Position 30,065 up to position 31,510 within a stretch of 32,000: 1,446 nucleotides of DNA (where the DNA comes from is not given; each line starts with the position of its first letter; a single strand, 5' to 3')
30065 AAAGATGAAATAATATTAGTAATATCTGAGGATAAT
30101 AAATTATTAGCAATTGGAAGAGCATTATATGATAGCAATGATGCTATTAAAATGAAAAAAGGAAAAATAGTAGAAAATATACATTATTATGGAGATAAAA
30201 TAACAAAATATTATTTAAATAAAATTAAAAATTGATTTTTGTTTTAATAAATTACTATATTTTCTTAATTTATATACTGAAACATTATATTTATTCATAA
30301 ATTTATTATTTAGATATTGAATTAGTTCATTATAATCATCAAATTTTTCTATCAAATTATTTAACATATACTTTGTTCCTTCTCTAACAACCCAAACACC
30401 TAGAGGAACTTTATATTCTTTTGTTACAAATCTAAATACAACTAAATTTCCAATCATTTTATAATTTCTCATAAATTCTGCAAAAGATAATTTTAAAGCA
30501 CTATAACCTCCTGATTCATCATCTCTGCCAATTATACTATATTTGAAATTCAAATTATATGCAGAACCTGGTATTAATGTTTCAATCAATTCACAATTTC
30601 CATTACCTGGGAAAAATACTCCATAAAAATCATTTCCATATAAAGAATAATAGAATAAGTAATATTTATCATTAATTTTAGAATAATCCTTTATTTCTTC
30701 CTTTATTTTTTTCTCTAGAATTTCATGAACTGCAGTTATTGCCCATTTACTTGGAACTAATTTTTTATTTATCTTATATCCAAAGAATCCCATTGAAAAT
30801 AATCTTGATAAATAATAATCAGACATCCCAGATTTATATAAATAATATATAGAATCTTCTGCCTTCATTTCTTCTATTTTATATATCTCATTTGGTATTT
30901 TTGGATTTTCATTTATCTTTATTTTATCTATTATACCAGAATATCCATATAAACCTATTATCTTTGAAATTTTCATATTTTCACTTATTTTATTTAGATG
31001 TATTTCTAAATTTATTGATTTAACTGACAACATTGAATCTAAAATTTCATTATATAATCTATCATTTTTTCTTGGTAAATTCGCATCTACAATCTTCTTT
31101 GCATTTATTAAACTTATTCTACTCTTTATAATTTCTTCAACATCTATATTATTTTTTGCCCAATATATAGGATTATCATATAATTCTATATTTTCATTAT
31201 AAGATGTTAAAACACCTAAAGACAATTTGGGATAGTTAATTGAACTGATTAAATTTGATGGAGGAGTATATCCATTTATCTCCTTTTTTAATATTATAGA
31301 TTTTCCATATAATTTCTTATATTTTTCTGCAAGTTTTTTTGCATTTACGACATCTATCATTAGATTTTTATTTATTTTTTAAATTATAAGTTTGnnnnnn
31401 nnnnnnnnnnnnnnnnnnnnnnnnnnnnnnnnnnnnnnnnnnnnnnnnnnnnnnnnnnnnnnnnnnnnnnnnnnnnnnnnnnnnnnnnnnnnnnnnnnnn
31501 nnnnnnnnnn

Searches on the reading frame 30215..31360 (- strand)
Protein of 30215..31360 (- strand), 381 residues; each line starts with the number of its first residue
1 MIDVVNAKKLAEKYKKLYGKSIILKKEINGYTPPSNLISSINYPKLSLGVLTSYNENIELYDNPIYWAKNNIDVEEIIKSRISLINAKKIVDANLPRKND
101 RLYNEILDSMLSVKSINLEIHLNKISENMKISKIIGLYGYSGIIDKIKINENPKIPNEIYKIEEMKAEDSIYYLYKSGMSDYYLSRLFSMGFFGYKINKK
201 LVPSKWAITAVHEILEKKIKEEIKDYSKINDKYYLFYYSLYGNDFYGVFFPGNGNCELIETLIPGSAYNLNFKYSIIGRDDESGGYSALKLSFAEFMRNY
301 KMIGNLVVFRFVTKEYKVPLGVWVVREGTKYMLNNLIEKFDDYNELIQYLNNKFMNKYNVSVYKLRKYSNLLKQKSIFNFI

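Call 31: search_protein_families(library=pfam, proteins=[window:30215-31360:-], max_evalue=0.01)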
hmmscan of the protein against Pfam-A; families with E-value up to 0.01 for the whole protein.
window:30215-31360:- (381 aa): 2 families
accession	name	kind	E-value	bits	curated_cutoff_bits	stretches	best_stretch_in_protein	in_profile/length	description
PF04894.17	Nre_N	-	1.7e-60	205.6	25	1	19-269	18-270/270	Archaeal Nre, N-terminal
PF04895.17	Nre_C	-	2.3e-19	69.8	27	1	283-380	13-110/110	Archaeal Nre, C-terminal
